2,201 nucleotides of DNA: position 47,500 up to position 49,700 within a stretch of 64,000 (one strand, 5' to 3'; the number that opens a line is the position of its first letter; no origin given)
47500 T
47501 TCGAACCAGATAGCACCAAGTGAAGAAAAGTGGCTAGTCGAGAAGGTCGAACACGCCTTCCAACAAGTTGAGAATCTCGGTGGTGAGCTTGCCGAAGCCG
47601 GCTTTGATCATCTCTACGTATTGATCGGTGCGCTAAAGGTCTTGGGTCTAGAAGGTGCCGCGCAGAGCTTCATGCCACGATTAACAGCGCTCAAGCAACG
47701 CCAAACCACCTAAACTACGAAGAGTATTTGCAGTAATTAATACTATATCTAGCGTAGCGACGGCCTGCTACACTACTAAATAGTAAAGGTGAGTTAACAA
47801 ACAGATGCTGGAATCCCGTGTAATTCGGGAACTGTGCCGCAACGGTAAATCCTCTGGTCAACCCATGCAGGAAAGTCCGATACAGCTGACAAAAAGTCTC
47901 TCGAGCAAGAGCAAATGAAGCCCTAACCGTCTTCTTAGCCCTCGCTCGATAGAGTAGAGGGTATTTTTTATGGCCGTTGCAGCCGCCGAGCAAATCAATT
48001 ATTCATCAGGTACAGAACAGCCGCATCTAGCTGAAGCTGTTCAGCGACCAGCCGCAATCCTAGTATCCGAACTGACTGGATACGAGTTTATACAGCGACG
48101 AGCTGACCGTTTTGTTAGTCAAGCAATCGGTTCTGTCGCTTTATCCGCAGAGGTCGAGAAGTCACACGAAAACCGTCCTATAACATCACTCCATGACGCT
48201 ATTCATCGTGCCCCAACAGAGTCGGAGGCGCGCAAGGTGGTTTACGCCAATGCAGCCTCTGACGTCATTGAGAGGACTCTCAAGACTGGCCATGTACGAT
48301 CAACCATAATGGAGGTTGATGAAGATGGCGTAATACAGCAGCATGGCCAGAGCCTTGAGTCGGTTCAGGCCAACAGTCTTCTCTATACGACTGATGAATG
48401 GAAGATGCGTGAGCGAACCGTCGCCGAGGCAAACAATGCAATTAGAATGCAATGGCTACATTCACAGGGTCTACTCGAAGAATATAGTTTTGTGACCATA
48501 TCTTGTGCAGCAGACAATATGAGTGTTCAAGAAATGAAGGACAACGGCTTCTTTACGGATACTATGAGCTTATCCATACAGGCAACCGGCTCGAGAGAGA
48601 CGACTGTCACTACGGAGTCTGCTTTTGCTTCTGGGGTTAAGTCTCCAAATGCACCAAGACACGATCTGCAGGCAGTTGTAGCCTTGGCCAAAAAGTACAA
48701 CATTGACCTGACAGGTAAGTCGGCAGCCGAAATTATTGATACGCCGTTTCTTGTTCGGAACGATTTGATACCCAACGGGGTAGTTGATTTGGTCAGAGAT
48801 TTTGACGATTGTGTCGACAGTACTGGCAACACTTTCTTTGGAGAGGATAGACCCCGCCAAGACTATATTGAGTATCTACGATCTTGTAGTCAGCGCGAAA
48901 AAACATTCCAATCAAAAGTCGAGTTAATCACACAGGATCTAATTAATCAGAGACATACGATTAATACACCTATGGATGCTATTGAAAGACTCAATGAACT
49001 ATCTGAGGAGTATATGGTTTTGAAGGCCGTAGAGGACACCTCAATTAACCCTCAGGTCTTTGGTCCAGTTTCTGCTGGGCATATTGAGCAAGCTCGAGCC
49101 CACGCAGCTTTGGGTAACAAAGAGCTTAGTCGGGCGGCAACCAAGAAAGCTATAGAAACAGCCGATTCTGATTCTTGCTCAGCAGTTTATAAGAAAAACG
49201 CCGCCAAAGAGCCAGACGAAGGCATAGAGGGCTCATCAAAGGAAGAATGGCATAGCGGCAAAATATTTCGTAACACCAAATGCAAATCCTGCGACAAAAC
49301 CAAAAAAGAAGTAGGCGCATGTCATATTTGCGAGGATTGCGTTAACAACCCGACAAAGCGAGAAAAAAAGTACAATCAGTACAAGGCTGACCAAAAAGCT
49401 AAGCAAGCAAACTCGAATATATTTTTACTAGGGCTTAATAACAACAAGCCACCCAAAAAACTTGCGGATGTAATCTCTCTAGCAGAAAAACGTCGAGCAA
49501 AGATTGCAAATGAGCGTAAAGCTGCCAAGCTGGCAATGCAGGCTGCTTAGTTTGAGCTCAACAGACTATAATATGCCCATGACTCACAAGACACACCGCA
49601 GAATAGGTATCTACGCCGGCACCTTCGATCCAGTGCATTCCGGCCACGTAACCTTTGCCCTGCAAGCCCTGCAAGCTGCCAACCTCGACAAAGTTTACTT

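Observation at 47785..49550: Compact cobalamin-riboswitch-like leader whose terminator hides the SD of an uncharacterised 526-aa Cys4 protein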

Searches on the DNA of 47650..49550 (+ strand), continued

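Call 94: search_with_rna_model(model_id=R1, sources=[L150, L151, L152, L025, L027, L008, L010, L052, L065, L080, L103, L108, L047, L063, L064, L081, L094], max_evalue=0.01)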
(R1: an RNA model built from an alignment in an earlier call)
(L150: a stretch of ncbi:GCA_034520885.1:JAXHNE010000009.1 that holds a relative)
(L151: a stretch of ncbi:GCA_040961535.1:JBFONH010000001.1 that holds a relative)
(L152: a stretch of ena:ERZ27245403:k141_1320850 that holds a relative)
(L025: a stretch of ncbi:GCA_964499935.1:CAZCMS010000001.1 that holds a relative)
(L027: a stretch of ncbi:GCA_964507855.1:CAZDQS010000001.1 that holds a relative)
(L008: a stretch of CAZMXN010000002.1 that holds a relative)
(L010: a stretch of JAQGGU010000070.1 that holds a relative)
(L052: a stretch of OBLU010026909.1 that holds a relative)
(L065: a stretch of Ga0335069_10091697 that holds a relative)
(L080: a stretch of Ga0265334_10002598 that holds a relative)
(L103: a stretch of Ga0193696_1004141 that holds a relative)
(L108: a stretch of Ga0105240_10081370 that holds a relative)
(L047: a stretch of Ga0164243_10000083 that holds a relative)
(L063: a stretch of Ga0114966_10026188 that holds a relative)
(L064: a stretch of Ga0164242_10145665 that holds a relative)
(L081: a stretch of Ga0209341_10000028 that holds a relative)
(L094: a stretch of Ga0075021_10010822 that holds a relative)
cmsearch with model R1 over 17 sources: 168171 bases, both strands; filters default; matches with E-value up to 0.01: 18.
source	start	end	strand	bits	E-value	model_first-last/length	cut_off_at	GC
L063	793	909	+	107.7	1.3e-23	1-114/114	no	0.4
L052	3347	3459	-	106.1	3.4e-23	1-114/114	no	0.48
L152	6835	6949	+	105.6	4.3e-23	1-114/114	no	0.47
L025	9859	9952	+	103.6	1.3e-22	1-114/114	no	0.47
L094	4380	4488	+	94.8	1.7e-20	1-114/114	no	0.49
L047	5743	5836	-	92.7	5.6e-20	1-114/114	no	0.44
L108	564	686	+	92.3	7.1e-20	1-114/114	no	0.5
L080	1126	1245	-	90.9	1.5e-19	1-114/114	no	0.48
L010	3685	3884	+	88.1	7.2e-19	1-114/114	no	0.45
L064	570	662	-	85.5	3e-18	1-114/114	no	0.48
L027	9802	9948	+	85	4e-18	1-114/114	no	0.49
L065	865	1069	+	81.9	2.2e-17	1-114/114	no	0.46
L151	6807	6959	+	81.5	2.8e-17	1-114/114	no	0.54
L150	6756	6954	+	69.4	2.2e-14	1-114/114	no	0.49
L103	1311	1446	+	58.5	9.6e-12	1-114/114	no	0.52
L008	3605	3707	+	52.6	2.5e-10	1-114/114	no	0.54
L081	807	906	+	51.9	3.7e-10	1-114/114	no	0.34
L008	3786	3875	+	23.7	0.0023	1-114/114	no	0.43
